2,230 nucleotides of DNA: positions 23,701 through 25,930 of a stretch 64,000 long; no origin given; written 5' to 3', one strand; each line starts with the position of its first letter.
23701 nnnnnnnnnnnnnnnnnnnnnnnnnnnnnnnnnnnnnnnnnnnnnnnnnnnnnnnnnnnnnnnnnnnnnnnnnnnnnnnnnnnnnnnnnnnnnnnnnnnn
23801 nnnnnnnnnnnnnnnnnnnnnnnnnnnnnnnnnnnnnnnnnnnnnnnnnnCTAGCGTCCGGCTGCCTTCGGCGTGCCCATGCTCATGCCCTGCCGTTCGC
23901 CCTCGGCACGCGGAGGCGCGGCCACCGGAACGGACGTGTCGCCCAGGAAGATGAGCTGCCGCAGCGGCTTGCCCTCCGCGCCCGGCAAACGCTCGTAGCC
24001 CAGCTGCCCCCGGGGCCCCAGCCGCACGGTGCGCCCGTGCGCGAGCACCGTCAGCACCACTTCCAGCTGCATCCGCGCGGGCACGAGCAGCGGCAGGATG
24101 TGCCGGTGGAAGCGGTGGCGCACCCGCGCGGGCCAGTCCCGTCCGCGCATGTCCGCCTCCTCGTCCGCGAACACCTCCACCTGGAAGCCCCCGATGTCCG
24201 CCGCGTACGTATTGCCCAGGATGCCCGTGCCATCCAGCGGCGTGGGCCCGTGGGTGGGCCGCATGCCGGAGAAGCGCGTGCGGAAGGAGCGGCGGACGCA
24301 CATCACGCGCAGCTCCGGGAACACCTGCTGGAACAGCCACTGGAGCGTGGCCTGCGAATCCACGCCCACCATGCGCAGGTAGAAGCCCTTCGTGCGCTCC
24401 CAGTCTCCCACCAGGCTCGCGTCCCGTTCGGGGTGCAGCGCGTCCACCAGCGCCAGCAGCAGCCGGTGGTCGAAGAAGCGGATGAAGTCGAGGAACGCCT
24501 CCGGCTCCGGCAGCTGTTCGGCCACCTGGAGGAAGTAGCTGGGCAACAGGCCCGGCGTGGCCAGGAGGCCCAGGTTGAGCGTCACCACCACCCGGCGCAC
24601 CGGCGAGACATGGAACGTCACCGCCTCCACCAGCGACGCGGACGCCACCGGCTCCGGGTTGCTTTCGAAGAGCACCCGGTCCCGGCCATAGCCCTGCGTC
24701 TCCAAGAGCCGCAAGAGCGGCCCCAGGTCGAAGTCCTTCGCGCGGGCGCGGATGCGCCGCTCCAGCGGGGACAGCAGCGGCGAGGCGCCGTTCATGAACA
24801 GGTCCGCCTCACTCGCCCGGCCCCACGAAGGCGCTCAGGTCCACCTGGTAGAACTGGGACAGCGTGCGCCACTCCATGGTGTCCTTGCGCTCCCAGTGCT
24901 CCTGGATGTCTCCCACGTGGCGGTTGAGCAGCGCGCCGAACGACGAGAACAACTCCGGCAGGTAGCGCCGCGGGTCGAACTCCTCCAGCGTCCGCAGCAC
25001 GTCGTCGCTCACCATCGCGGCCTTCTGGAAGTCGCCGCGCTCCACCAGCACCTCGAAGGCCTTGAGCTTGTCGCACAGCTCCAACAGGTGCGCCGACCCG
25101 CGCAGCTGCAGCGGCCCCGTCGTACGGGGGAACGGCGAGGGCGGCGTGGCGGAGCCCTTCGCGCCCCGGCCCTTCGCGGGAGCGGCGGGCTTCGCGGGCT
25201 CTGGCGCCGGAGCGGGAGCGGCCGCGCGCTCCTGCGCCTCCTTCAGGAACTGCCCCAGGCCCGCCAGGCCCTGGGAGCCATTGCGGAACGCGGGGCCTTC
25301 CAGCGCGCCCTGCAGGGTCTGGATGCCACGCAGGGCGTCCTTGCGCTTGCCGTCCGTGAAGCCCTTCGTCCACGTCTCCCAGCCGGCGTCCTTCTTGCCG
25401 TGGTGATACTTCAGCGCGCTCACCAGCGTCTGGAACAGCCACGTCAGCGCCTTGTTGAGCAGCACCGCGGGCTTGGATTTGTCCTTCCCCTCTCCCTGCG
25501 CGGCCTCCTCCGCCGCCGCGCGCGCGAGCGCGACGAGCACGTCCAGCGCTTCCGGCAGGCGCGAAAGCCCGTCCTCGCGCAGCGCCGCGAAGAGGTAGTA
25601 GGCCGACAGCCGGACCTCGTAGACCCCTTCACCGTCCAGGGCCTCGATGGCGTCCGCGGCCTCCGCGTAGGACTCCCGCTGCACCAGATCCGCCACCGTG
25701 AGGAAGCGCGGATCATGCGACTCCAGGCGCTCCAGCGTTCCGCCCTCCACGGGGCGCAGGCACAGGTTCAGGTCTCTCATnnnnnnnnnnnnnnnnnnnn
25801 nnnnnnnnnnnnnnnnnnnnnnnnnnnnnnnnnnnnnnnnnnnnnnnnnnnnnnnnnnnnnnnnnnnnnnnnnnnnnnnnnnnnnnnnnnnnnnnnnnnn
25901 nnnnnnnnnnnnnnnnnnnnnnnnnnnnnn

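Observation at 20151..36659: T6SS-like cluster with non-canonical gene order and no recognisable ClpV or Hcp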

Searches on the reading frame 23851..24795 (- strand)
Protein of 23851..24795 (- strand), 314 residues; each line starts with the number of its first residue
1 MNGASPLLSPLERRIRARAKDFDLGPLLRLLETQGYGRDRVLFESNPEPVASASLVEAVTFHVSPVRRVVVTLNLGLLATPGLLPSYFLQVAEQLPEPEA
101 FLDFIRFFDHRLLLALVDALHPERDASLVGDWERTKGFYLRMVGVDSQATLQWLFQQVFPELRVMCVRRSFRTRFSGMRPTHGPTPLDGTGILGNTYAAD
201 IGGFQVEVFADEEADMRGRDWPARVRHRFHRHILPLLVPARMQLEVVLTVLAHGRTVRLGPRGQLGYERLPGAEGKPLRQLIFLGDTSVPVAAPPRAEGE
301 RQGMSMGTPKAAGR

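Call 4: search_protein_families(library=pfam, proteins=[window:23851-24795:-], max_evalue=0.01)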
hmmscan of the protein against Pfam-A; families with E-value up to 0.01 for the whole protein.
window:23851-24795:- (314 aa): 1 family
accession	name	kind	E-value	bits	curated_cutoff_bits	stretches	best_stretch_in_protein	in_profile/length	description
PF06996.16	T6SS_TssG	-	0.0002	21.2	24.6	1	20-120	3-119/304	Type VI secretion, TssG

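Call 11: search_protein_families(library=ncbifam, proteins=[window:23851-24795:-], max_evalue=0.1)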
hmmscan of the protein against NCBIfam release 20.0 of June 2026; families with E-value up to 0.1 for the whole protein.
window:23851-24795:- (314 aa): 0 families

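Call 41: search_protein_families(library=phrogs, proteins=[window:23851-24795:-], max_evalue=0.05)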
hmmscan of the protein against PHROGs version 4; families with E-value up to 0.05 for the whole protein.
window:23851-24795:- (314 aa): 0 families

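Call 84: search_protein_families(library=pfam, proteins=[P0250, P0252], max_evalue=5)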
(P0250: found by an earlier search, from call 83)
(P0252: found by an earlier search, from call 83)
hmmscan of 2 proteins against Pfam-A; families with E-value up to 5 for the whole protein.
P0250 (328 aa): 1 family
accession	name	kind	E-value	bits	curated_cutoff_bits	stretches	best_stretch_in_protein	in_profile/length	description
PF04625.18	DEC-1_N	-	0.36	10.3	29.2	1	187-237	115-163/403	DEC-1 protein, N-terminal region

P0252 (329 aa): 2 families
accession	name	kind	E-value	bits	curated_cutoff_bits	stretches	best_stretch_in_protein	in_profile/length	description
PF06812.17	ImpA_N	-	0.027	15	26.9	1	37-90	42-95/119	ImpA, N-terminal, type VI secretion system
PF25243.1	WAV3_C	-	2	8.8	39.1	1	85-118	13-46/76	E3 ubiquitin-protein ligase WAV3-like, C-terminal domain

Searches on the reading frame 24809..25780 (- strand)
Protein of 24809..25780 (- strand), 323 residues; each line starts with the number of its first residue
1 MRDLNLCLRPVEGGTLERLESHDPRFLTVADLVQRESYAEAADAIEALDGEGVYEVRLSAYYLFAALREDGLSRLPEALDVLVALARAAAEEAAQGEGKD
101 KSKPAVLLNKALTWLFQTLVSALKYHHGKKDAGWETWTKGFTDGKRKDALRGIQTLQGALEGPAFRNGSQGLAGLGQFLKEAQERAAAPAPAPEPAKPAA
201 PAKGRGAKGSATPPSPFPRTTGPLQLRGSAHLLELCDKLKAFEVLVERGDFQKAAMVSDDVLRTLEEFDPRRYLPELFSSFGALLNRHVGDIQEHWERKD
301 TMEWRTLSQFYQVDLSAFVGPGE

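Call 4: search_protein_families(library=pfam, proteins=[window:24809-25780:-], max_evalue=0.01)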
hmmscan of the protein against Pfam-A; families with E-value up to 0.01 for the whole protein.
window:24809-25780:- (323 aa): 0 families

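Call 11: search_protein_families(library=ncbifam, proteins=[window:24809-25780:-], max_evalue=0.1)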
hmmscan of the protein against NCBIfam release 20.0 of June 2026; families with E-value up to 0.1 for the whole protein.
window:24809-25780:- (323 aa): 1 family
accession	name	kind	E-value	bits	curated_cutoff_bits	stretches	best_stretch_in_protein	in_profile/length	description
NF041244.1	IglI_fam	subfamily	1.1e-68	232.3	100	1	27-319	2-289/290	type VI secretion system protein IglI family protein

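Call 25: search_solved_structures(query=window:24809-25780:-, max_evalue=10)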
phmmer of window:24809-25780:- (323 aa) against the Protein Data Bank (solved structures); distinct sequences matched with E-value up to 10: 3.
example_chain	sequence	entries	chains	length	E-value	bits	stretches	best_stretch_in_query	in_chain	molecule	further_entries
9i05_Xk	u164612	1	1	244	0.34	13.6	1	270-312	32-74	RNA recognition motif-containing protein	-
9k7z_A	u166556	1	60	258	0.51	13.1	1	236-271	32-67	Cage-i53-Zn1-HEHE-16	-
5ifs_A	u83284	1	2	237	5.1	9.8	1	185-225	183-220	Tether containing UBX domain for GLUT4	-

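Call 41: search_protein_families(library=phrogs, proteins=[window:24809-25780:-], max_evalue=0.05)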
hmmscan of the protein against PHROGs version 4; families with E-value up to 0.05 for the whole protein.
window:24809-25780:- (323 aa): 0 families

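Call 83: list_cluster_members(proteins=[window:24809-25780:-, window:36144-36659:+, window:30896-31474:+, window:21822-23453:-, window:25836-26435:+, window:23851-24795:-, window:19763-20149:+, window:18081-19763:+, window:20151-21818:-, window:32446-36147:+])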
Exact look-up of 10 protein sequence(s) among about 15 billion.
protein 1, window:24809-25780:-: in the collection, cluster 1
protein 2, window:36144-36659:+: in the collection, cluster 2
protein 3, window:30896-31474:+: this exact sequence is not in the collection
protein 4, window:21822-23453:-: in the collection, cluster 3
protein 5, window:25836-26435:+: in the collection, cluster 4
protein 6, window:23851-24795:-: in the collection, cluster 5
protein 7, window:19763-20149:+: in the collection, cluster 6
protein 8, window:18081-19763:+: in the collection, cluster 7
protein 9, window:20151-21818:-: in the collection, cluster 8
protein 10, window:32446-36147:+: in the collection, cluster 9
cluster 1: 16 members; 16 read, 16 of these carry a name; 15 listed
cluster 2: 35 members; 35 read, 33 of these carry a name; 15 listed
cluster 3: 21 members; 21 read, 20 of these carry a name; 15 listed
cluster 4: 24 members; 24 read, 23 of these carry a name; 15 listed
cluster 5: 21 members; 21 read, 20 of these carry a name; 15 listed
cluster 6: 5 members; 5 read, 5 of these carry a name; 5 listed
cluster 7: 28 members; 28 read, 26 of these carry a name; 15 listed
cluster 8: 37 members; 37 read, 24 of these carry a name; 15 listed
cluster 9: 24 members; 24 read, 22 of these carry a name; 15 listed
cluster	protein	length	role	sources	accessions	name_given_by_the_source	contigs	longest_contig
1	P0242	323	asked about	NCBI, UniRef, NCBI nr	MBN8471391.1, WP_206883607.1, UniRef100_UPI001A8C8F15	hypothetical protein JYJ95_33215 [Corallococcus exiguus] | type VI secretion system protein IglI family protein n=1 Tax=Corallococcus exiguus ... | type VI secretion system protein IglI family protein [Corallococcus exiguus]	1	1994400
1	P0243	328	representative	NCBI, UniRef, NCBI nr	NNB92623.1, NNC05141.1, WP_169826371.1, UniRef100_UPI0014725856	hypothetical protein HJC10_20080 [Corallococcus exiguus] | type VI secretion system protein IglI family protein n=1 Tax=Corallococcus exiguus ... | type VI secretion system protein IglI family protein [Corallococcus exiguus]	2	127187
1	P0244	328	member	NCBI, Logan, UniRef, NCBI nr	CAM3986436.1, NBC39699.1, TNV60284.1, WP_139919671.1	type VI secretion system protein IglI family protein [Corallococcus exiguus] | Uncharacterized protein n=1 Tax=Corallococcus exiguus TaxID=83462 RepID=A0A7X4Y6C2_9BACT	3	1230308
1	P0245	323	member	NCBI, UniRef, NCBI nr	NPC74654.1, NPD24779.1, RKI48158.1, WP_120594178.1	hypothetical protein D7Y27_05585 [Corallococcus sp. AB004] | type VI secretion system protein IglI family protein n=1 Tax=Corallococcus exiguus ... | type VI secretion system protein IglI family protein [Corallococcus exiguus]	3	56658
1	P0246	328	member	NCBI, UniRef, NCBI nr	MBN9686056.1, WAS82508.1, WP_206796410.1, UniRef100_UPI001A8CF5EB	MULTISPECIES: type VI secretion system protein IglI family protein [unclassified ... | type VI secretion system protein IglI family protein n=1 Tax=unclassified Corallococcus ...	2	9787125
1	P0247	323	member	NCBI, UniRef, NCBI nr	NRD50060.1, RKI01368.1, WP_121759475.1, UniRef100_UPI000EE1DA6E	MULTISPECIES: type VI secretion system protein IglI family protein [Corallococcus] | type VI secretion system protein IglI family protein n=1 Tax=Corallococcus TaxID=83461 ...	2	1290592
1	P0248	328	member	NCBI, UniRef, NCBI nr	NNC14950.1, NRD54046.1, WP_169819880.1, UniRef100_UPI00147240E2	hypothetical protein HJC22_04275 [Corallococcus exiguus] | type VI secretion system protein IglI family protein n=1 Tax=Corallococcus exiguus ... | type VI secretion system protein IglI family protein [Corallococcus exiguus]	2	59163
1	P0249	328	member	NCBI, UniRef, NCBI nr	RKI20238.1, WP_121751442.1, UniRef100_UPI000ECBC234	hypothetical protein D7Y15_01200 [Corallococcus sp. AB030] | type VI secretion system protein IglI family protein n=1 Tax=Corallococcus sp. AB030 ... | type VI secretion system protein IglI family protein [Corallococcus sp. AB030]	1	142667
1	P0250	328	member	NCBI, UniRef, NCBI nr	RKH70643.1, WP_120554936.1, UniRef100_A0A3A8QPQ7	type VI secretion system protein IglI family protein [Corallococcus aberystwythensis] | ImpA N-terminal domain-containing protein n=1 Tax=Corallococcus aberystwythensis ...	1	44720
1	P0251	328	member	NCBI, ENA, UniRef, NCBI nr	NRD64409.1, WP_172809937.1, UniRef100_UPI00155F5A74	hypothetical protein HRD49_21900 [Corallococcus exiguus] | type VI secretion system protein IglI family protein n=1 Tax=Corallococcus exiguus ... | type VI secretion system protein IglI family protein [Corallococcus exiguus]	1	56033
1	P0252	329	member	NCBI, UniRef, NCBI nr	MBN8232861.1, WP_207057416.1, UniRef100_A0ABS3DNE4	hypothetical protein JYK02_35625 [Corallococcus macrosporus] | ImpA N-terminal domain-containing protein n=1 Tax=Corallococcus macrosporus TaxID=35 ... | type VI secretion system protein IglI family protein [Corallococcus macrosporus]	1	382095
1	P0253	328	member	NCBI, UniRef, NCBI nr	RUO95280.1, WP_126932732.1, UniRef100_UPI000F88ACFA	hypothetical protein D7Y11_00290 [Corallococcus sp. AB018] | type VI secretion system protein IglI family protein n=1 Tax=Corallococcus sp. AB018 ... | type VI secretion system protein IglI family protein [Corallococcus sp. AB018]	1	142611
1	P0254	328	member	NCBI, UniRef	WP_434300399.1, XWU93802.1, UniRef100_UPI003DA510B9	type VI secretion system protein IglI family protein [Corallococcus exiguus] | type VI secretion system protein IglI family protein n=1 Tax=Corallococcus exiguus ...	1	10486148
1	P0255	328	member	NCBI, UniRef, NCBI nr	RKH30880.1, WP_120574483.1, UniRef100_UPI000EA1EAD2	hypothetical protein D7V77_01495 [Corallococcus sp. CA041A] | type VI secretion system protein IglI family protein n=1 Tax=Corallococcus sp. CA041A ... | type VI secretion system protein IglI family protein [Corallococcus sp. CA041A]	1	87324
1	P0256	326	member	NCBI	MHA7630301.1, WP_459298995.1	type VI secretion system protein IglI family protein [Corallococcus sp. M7]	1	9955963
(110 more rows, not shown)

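Call 84: search_protein_families(library=pfam, proteins=[window:24809-25780:-, P0250, P0252], max_evalue=5)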
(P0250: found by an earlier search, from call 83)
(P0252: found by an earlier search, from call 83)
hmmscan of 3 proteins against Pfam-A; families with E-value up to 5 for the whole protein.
window:24809-25780:- (323 aa): 0 families

P0250 (328 aa): 1 family
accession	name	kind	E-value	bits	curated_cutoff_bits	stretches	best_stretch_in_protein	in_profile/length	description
PF04625.18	DEC-1_N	-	0.36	10.3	29.2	1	187-237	115-163/403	DEC-1 protein, N-terminal region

P0252 (329 aa): 2 families
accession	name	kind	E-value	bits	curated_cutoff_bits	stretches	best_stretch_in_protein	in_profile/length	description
PF06812.17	ImpA_N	-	0.027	15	26.9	1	37-90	42-95/119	ImpA, N-terminal, type VI secretion system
PF25243.1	WAV3_C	-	2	8.8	39.1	1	85-118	13-46/76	E3 ubiquitin-protein ligase WAV3-like, C-terminal domain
